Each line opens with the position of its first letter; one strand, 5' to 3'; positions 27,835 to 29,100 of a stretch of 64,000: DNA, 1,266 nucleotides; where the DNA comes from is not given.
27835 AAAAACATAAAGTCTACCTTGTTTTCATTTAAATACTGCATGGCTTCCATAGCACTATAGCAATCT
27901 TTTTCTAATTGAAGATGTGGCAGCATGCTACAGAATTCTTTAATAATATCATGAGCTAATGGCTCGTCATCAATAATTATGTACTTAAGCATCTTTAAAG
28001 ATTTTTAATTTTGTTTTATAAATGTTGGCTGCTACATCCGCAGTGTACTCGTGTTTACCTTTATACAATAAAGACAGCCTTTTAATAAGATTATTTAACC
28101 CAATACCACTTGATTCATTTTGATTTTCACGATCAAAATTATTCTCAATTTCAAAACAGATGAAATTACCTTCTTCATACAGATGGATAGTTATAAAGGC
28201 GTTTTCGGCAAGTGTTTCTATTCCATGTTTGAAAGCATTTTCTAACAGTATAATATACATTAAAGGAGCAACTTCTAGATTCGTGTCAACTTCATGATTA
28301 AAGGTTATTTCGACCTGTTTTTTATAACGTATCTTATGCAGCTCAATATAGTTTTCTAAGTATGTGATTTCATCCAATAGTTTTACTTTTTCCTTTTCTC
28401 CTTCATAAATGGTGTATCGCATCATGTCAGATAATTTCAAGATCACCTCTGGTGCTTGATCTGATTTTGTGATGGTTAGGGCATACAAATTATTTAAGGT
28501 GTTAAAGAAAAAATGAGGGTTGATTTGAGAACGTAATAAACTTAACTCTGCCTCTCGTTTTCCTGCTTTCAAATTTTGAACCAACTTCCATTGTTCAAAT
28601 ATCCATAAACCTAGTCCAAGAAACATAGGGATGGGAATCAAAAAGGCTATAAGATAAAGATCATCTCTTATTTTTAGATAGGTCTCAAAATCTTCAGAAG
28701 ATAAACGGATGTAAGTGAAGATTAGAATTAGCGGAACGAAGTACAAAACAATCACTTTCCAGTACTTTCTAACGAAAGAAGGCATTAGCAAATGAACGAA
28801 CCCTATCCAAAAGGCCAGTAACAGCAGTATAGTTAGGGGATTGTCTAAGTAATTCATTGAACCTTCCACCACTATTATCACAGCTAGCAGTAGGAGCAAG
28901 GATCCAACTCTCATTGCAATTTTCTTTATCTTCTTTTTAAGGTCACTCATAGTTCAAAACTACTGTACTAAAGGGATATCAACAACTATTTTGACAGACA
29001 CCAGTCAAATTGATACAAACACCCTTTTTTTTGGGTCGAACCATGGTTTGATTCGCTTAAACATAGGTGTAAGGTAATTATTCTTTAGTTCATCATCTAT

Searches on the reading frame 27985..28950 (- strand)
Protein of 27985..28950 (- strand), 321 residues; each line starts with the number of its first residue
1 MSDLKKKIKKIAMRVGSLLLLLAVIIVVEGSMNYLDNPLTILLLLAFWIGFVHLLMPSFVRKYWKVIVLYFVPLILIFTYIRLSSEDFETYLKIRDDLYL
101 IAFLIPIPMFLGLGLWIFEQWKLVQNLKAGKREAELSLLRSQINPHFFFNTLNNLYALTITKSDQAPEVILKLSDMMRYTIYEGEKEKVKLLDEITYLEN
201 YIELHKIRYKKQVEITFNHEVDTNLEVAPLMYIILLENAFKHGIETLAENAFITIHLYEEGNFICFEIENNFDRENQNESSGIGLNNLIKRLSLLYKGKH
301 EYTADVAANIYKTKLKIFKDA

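Call 6: search_protein_families(library=pfam, proteins=[window:27985-28950:-], max_evalue=0.01)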
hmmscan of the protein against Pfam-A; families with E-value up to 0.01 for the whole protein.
window:27985-28950:- (321 aa): 2 families
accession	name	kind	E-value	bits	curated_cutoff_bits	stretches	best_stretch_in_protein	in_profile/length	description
PF06580.19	His_kinase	-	2.7e-26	92.1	25.2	1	134-212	1-80/81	Histidine kinase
PF14501.12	HATPase_c_5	-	0.0067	16.8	22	0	234-302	12-88/102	GHKL domain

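Call 7: search_protein_families(library=ncbifam, proteins=[window:27985-28950:-], max_evalue=0.01)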
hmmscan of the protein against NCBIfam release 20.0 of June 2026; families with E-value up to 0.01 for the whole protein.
window:27985-28950:- (321 aa): 0 families

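Call 86: find_homologous_proteins(query=window:27985-28947:-, max_evalue=1e-20)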
Query window:27985-28947:- (320 aa): 6798 proteins with E <= 1e-20 among 8000 candidates; the best 120 are listed.
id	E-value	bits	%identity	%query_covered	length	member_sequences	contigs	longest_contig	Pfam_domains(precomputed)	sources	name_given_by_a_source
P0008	2.9e-197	672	100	97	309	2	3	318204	PF06580.20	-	-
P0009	8.0e-167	572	82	100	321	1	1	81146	PF06580.20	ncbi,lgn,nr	ncbi:MAG: hypothetical protein GQ574_13995 [Crocinitomix sp.]|nr:hypothetical protein [Crocinitomix 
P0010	1.7e-156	538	78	92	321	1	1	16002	PF06580.20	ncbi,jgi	jgi:hypothetical protein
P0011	5.8e-156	537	78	99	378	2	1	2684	PF06580.20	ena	-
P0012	3.6e-153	527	74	100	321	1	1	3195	PF06580.20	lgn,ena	-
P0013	2.8e-151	521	76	99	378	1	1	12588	PF06580.20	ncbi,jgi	ncbi:MAG: hypothetical protein ACI9DK_002300 [Vicingaceae bacterium]|jgi:hypothetical protein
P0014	3.8e-147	508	72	98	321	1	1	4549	PF06580.20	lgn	-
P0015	1.3e-143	496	72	99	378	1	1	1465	PF06580.20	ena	-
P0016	2.5e-143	495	71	99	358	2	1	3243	PF06580.20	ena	-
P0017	3.8e-143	494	71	100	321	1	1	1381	PF06580.20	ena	-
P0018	6.1e-143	494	71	99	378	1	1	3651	PF06580.20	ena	-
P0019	1.6e-142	492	71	99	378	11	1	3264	PF06580.20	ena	-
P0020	1.0e-141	490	71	99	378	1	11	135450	PF06580.20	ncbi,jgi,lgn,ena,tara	jgi:hypothetical protein|tara:strand:+ start:185 stop:1321 length:1137 start_codon:yes stop_codon:ye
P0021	3.8e-140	485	71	99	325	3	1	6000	PF06580.20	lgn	-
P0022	5.6e-140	484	70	99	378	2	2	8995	PF06580.20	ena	-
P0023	9.4e-132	457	76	84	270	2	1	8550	PF06580.20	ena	-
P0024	2.5e-130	452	65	99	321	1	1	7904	PF06580.20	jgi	jgi:hypothetical protein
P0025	4.5e-129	448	75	84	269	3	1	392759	PF06580.20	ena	-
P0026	1.7e-126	440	66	99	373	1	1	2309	PF06580.20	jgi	jgi:hypothetical protein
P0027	2.6e-126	439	66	99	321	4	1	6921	PF06580.20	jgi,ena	-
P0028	3.5e-126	439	66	99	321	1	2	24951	PF06580.20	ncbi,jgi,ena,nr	ncbi:MAG: hypothetical protein DA407_15310 [Bacteroidetes bacterium]|nr:MAG: hypothetical protein DA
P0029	3.9e-126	439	65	97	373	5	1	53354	PF06580.20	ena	-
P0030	4.0e-126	439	66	99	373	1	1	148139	PF06580.20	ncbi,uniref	ncbi:MAG: histidine kinase [Psychroserpens sp.]|uniref:sensor histidine kinase n=1 Tax=Psychroserpen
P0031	3.1e-125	436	65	96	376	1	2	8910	PF06580.20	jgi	-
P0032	6.5e-125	435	65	99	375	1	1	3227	PF06580.20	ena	-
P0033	7.3e-125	434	65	99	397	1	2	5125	PF06580.20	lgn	-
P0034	8.1e-125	434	66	99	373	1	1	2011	PF06580.20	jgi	-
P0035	1.3e-124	434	66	99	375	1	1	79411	PF06580.20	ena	-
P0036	3.1e-124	432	64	99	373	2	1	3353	PF06580.20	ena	-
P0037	3.9e-124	432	64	99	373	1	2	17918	PF06580.20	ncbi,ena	-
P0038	6.3e-124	431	64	99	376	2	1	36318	PF06580.20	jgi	-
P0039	7.7e-124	431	64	99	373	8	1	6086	PF06580.20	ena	-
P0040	1.5e-123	430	66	99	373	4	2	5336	PF06580.20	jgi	-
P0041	1.6e-123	430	63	99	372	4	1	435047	PF06580.20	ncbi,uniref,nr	ncbi:sensor histidine kinase [Psychroserpens jangbogonensis]|uniref:sensor histidine kinase n=1 Tax=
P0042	1.6e-123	430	65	99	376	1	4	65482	PF06580.20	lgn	-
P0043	1.7e-123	430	64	99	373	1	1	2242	PF06580.20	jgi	jgi:hypothetical protein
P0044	1.8e-123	430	64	99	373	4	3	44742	PF06580.20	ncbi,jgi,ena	-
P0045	2.0e-123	430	63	99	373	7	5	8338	PF06580.20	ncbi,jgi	ncbi:MAG: hypothetical protein ACJAUR_001979 [Ulvibacter sp.]|jgi:hypothetical protein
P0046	3.9e-123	429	66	98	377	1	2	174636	PF06580.20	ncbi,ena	-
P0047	4.0e-123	429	65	99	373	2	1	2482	PF06580.20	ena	-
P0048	6.2e-123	428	64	99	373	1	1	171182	PF06580.20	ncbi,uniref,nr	ncbi:sensor histidine kinase [Lacinutrix jangbogonensis]|uniref:sensor histidine kinase n=1 Tax=Laci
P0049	6.4e-123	428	63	93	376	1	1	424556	PF01757.29,PF06580.20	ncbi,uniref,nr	ncbi:histidine kinase [Tenacibaculum soleae]|uniref:sensor histidine kinase n=1 Tax=Tenacibaculum so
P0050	7.3e-123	428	64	99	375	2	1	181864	PF06580.20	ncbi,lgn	-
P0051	7.7e-123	428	63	99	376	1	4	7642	PF06580.20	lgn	-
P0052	8.6e-123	428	63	97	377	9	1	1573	PF06580.20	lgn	-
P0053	1.0e-122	427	69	91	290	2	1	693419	PF06580.20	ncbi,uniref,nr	ncbi:sensor histidine kinase [Lutibacter citreus]|uniref:sensor histidine kinase n=1 Tax=Lutibacter 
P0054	1.1e-122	427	64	100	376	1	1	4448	PF06580.20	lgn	-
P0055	1.1e-122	427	64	98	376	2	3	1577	PF06580.20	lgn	-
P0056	1.2e-122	427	63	97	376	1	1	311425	PF06580.20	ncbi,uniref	ncbi:sensor histidine kinase [Thalassobellus citreus]|uniref:sensor histidine kinase n=1 Tax=Thalass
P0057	1.3e-122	427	66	99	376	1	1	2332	PF06580.20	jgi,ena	-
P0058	1.5e-122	427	65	99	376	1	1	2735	PF06580.20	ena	-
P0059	1.6e-122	427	65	99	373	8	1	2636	PF06580.20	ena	-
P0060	1.7e-122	427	64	99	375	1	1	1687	PF06580.20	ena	-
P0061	2.1e-122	426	65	99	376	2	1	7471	PF06580.20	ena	-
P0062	2.4e-122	426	64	99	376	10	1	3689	PF06580.20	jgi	jgi:hypothetical protein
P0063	2.4e-122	426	65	96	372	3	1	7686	PF06580.20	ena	-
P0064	2.7e-122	426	62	99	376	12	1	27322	PF06580.20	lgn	-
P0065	2.9e-122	426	64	99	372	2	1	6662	PF06580.20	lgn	-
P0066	2.9e-122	426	65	99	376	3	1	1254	PF06580.20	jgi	-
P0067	3.2e-122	426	64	99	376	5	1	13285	PF06580.20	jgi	jgi:hypothetical protein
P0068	5.8e-122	425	64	95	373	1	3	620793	PF06580.20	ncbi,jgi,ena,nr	ncbi:hypothetical protein A9Q87_08850 [Flavobacteriales bacterium 34_180_T64]|nr:hypothetical protei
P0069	5.8e-122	425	68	91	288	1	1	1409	PF06580.20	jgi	-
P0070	6.9e-122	425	63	99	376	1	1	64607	PF06580.20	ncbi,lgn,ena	-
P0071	9.1e-122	424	63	99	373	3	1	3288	PF06580.20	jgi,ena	-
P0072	1.0e-121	424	64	95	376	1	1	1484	PF06580.20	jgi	jgi:hypothetical protein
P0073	1.3e-121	424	64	99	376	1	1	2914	PF06580.20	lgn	-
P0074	1.3e-121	424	62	99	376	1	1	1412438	PF06580.20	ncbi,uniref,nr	ncbi:histidine kinase [Lutimonas saemankumensis]|uniref:sensor histidine kinase n=1 Tax=Lutimonas sa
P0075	1.4e-121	424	63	99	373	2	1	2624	PF06580.20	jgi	-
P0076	1.5e-121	424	63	99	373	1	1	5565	PF06580.20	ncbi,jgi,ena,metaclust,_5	metaclust:\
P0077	1.6e-121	423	64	99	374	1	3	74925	PF06580.20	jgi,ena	-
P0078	1.8e-121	423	64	94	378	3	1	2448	PF06580.20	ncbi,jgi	-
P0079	1.9e-121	423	64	99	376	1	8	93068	PF06580.20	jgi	-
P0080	2.0e-121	423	65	92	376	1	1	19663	PF06580.20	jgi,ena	-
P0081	2.5e-121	423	66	91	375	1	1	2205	PF06580.20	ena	-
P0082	2.9e-121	423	65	92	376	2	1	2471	PF06580.20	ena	-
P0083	3.3e-121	422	66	92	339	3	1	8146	PF06580.20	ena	-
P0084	3.7e-121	422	65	99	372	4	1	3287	PF06580.20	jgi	jgi:hypothetical protein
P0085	4.2e-121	422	63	99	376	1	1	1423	PF06580.20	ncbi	-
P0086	4.3e-121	422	64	99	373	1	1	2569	PF06580.20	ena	-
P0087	5.5e-121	422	63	95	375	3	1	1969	PF06580.20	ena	-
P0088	5.7e-121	422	62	98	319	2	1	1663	PF06580.20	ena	-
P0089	6.6e-121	421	64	99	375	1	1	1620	PF06580.20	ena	-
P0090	7.7e-121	421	63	99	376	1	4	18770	PF06580.20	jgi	-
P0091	7.7e-121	421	63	99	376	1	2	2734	PF06580.20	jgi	-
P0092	8.2e-121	421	64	99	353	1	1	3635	PF06580.20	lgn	-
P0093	8.4e-121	421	65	92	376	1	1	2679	PF06580.20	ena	-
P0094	9.3e-121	421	62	99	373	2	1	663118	PF06580.20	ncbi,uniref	ncbi:sensor histidine kinase [Algibacter sp. PT7-4]|uniref:sensor histidine kinase n=1 Tax=Algibacte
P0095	9.6e-121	421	64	99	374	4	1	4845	PF06580.20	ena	-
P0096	1.0e-120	421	62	99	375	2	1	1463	PF06580.20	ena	-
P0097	1.1e-120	421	65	99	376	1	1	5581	PF01757.29,PF06580.20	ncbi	-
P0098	1.2e-120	421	63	99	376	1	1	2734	PF06580.20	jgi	-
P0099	1.3e-120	420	64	97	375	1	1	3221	PF06580.20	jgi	-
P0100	1.4e-120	420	62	98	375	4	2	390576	PF06580.20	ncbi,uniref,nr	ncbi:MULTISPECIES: sensor histidine kinase [unclassified Tenacibaculum]|uniref:sensor histidine kina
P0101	1.4e-120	420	63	99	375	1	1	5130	PF06580.20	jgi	jgi:hypothetical protein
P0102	1.4e-120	420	62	99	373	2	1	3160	PF06580.20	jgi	jgi:hypothetical protein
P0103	1.6e-120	420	62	99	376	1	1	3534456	PF06580.20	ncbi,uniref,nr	ncbi:sensor histidine kinase [Lutimonas zeaxanthinifaciens]|uniref:sensor histidine kinase n=1 Tax=L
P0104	1.9e-120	420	62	95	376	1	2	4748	PF06580.20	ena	-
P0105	2.2e-120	420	65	95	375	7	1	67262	PF06580.20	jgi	jgi:hypothetical protein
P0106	2.4e-120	420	66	91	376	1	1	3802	PF06580.20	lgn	-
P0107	2.6e-120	419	64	99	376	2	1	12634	PF06580.20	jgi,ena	-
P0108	2.9e-120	419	62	99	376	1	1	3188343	PF06580.20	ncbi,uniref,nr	ncbi:hypothetical protein BST83_06515 [Polaribacter filamentus]|uniref:Signal transduction histidine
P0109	2.9e-120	419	62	99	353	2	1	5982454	PF06580.20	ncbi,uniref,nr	ncbi:sensor histidine kinase [Aquimarina sp. MAR_2010_214]|uniref:sensor histidine kinase n=1 Tax=Aq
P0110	3.0e-120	419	63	99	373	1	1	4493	PF06580.20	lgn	-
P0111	3.0e-120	419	63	99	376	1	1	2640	PF06580.20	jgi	-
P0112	3.1e-120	419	63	99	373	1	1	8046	PF06580.20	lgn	-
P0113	3.3e-120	419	65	87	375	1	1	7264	PF06580.20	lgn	-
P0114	3.8e-120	419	64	99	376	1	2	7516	PF06580.20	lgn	-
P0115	4.5e-120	419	63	99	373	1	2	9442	PF06580.20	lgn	-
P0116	4.5e-120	419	65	91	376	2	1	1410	PF06580.20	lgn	-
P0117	5.4e-120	418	63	97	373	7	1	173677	PF06580.20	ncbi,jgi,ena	-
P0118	5.5e-120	418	63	98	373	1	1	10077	PF06580.20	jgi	jgi:hypothetical protein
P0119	5.7e-120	418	62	99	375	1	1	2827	PF06580.20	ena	-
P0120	6.0e-120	418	65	87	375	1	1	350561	PF06580.20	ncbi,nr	ncbi:histidine kinase [Flavobacteriaceae bacterium S0862]|nr:histidine kinase [Flavobacteriaceae bac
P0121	6.5e-120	418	63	99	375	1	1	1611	PF06580.20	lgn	-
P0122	6.7e-120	418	65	92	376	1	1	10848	PF06580.20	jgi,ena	-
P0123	7.0e-120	418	62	99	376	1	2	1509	PF06580.20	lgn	-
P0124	7.2e-120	418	62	99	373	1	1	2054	PF06580.20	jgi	-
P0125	7.7e-120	418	63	99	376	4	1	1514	PF06580.20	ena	-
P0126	9.4e-120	418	63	99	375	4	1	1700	PF06580.20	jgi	-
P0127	1.1e-119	417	63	99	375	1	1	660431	PF06580.20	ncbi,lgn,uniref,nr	ncbi:sensor histidine kinase [Lutibacter flavus]|uniref:GHKL domain-containing protein n=1 Tax=Lutib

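Call 87: find_encoding_contigs(protein=P0049, flank=5000, max_places=1)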
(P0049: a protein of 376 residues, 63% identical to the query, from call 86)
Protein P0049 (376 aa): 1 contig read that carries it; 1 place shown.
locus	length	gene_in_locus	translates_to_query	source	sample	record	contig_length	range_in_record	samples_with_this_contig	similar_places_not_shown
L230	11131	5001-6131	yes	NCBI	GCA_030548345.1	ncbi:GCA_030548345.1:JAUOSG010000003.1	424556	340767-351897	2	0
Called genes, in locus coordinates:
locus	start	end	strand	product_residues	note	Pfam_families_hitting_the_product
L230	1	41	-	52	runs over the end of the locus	PF06580:His_kinase (weak)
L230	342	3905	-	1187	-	PF12698:ABC2_membrane_3 (weak), PF01433:Peptidase_M1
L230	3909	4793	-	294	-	PF02463:SMC_N (faint), PF00005:ABC_tran, PF13304:AAA_21 (weak)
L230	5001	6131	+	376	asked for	PF01757:Acyl_transf_3 (faint), PF06580:His_kinase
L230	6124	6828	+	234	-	PF00072:Response_reg, PF04397:LytTR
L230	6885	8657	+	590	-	PF00501:AMP-binding, PF23562:AMP-binding_C_3 (faint)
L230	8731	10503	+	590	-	PF00501:AMP-binding, PF23562:AMP-binding_C_3 (faint)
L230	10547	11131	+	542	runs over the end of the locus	PF00849:PseudoU_synth_2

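Call 88: find_encoding_contigs(protein=P0108, flank=5000, max_places=1)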
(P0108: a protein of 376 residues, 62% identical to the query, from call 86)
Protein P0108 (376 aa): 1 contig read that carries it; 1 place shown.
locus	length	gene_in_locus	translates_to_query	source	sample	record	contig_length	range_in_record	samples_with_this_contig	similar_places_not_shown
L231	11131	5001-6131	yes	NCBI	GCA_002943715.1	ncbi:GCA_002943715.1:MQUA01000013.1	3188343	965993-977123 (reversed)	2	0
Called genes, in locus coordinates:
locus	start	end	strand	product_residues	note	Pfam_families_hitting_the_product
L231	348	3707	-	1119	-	PF12730:ABC2_membrane_4 (weak), PF01433:Peptidase_M1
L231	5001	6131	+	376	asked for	PF06580:His_kinase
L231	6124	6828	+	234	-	PF00072:Response_reg, PF04397:LytTR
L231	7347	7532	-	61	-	-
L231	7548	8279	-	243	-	PF05368:NmrA (faint), PF13460:NAD_binding_10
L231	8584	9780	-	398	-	PF00756:Esterase, PF00515:TPR_1 (faint)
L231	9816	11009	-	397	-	PF00756:Esterase, PF00515:TPR_1 (faint), PF07719:TPR_2 (weak)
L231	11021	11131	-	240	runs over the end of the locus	PF00072:Response_reg, PF04397:LytTR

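Call 89: find_encoding_contigs(protein=P0041, flank=5000, max_places=1)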
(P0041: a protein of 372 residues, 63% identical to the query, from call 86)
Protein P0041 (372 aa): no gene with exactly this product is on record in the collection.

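Call 91: find_encoding_contigs(protein=P0103, flank=4000, max_places=1)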
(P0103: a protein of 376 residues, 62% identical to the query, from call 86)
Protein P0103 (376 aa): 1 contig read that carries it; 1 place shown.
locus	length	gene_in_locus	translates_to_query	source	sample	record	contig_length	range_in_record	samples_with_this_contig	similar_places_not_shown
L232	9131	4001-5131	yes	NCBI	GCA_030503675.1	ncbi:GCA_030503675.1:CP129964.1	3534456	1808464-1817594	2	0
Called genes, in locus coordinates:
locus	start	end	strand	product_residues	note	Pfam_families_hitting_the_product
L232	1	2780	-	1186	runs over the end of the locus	PF01433:Peptidase_M1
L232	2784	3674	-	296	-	PF02463:SMC_N (faint), PF00005:ABC_tran, PF13304:AAA_21 (weak)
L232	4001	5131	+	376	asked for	PF06580:His_kinase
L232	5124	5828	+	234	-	PF00072:Response_reg, PF04397:LytTR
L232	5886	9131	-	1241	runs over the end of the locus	PF17652:Glyco_hydro81C, PF17957:Big_7 (weak), PF03422:CBM_6, PF18099:CBM_35_2, PF18962:Por_Secre_tail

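Call 92: find_encoding_contigs(protein=P0109, flank=4000, max_places=1)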
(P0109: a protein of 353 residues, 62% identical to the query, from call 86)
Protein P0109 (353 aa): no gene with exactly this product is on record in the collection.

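Call 93: find_encoding_contigs(protein=P0127, flank=4000, max_places=1)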
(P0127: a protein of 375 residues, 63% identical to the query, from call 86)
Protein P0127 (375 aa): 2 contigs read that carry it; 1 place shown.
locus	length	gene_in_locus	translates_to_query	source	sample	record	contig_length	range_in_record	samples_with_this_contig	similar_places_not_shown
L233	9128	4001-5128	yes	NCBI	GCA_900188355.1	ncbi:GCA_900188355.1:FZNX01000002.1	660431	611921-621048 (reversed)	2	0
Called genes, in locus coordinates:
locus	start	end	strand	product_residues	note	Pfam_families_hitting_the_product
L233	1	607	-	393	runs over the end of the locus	PF00144:Beta-lactamase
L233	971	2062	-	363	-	PF11918:Peptidase_S41_N (weak), PF03572:Peptidase_S41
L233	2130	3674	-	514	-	PF00144:Beta-lactamase, PF11954:DUF3471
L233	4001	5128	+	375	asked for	PF06580:His_kinase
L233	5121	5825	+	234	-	PF00072:Response_reg, PF04397:LytTR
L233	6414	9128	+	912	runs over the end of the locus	PF16078:2-oxogl_dehyd_N, PF00676:E1_dh, PF02779:Transket_pyr, PF16870:OxoGdeHyase_C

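Call 94: find_encoding_contigs(protein=P0048, flank=4000, max_places=1)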
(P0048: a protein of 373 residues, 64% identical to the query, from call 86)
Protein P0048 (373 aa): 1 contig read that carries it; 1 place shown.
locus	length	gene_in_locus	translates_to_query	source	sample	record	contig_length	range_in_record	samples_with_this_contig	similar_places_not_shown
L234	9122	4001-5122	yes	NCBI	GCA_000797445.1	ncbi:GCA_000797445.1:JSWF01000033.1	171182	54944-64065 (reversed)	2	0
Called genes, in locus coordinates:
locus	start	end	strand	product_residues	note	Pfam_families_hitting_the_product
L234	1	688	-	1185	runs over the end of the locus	PF01433:Peptidase_M1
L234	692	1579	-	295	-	PF00005:ABC_tran, PF13304:AAA_21 (weak)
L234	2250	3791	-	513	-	PF00144:Beta-lactamase, PF11954:DUF3471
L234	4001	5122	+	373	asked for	PF06580:His_kinase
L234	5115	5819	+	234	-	PF00072:Response_reg, PF04397:LytTR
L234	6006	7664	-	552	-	PF00144:Beta-lactamase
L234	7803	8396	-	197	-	PF13560:HTH_31, PF01381:HTH_3, PF12844:HTH_19, PF09685:MamF_MmsF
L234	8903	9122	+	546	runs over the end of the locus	PF01523:PmbA_TldD_1st, PF19290:PmbA_TldD_2nd (weak), PF19289:PmbA_TldD_3rd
